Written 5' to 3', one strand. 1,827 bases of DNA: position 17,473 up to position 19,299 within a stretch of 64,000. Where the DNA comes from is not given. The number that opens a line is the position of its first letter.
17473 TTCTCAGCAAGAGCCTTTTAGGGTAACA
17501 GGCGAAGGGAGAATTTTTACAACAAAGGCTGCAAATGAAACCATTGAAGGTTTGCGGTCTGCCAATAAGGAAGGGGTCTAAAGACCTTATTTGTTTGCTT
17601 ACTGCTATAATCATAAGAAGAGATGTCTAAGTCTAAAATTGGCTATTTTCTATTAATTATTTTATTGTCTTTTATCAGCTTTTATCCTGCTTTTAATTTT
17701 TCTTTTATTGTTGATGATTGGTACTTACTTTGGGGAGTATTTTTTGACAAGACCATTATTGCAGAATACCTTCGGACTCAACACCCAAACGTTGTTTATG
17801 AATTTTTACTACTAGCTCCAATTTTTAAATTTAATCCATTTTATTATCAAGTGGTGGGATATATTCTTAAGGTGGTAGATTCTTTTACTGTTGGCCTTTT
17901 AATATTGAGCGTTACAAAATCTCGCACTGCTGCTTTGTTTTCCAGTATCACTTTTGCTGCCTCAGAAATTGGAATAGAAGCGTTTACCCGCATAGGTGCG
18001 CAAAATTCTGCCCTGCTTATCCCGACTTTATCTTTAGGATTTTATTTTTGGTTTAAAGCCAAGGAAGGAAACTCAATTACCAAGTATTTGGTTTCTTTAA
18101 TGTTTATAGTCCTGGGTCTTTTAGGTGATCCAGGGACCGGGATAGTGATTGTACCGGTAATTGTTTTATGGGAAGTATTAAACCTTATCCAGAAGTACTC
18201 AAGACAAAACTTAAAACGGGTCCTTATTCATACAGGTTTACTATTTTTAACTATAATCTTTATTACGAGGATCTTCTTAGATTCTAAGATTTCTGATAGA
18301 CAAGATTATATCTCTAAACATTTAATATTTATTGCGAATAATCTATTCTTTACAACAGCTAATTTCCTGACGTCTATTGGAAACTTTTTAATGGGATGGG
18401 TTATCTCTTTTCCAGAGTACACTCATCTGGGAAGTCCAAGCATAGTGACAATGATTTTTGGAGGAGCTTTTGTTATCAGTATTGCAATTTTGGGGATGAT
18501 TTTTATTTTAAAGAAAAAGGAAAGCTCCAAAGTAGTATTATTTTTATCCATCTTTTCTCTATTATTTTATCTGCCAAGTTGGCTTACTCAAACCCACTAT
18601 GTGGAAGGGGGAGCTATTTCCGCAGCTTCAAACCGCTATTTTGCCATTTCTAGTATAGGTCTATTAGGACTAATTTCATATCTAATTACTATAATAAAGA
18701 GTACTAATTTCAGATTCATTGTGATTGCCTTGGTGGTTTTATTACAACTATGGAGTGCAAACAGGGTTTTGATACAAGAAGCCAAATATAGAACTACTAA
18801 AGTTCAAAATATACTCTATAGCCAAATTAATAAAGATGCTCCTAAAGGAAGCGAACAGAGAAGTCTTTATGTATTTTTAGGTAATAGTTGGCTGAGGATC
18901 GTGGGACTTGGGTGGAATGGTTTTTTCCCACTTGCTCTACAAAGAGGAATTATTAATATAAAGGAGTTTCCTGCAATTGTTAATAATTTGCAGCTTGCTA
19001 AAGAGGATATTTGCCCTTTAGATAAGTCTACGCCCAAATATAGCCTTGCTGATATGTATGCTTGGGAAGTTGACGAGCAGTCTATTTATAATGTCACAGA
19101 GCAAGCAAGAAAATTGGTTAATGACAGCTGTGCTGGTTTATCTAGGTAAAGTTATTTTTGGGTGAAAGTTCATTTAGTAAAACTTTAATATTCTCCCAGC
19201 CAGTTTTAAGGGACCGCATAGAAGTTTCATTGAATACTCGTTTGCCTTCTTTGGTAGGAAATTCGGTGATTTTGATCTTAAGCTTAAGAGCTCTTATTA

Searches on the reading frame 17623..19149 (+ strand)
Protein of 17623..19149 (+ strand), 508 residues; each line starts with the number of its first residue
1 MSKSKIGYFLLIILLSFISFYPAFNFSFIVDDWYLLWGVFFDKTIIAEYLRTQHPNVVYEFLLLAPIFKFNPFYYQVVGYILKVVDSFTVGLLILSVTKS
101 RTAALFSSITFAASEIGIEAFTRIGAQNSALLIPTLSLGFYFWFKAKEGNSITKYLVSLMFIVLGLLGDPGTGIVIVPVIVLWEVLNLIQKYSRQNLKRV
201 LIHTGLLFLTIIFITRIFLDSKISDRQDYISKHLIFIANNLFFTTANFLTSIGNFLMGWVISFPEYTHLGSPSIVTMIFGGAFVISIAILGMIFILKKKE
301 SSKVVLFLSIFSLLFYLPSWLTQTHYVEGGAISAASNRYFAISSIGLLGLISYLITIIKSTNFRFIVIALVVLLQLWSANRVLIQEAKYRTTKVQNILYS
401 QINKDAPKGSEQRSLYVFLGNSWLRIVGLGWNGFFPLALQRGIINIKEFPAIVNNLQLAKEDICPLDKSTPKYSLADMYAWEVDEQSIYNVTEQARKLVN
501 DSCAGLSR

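Call 8: search_protein_families(library=pfam, proteins=[window:17623-19149:+], max_evalue=0.001)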
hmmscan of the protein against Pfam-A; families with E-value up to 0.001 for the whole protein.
window:17623-19149:+ (508 aa): 1 family
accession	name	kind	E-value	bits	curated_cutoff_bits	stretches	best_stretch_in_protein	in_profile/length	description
PF13231.12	PMT_2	-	7.8e-05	23.4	26.1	1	66-215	15-156/160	Dolichyl-phosphate-mannose-protein mannosyltransferase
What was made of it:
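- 17623..19149 (+): PMT_2-like polytopic protein with a DD motif after TM1. PMT_2, 23.4 bits, below the gathering score (call 8).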
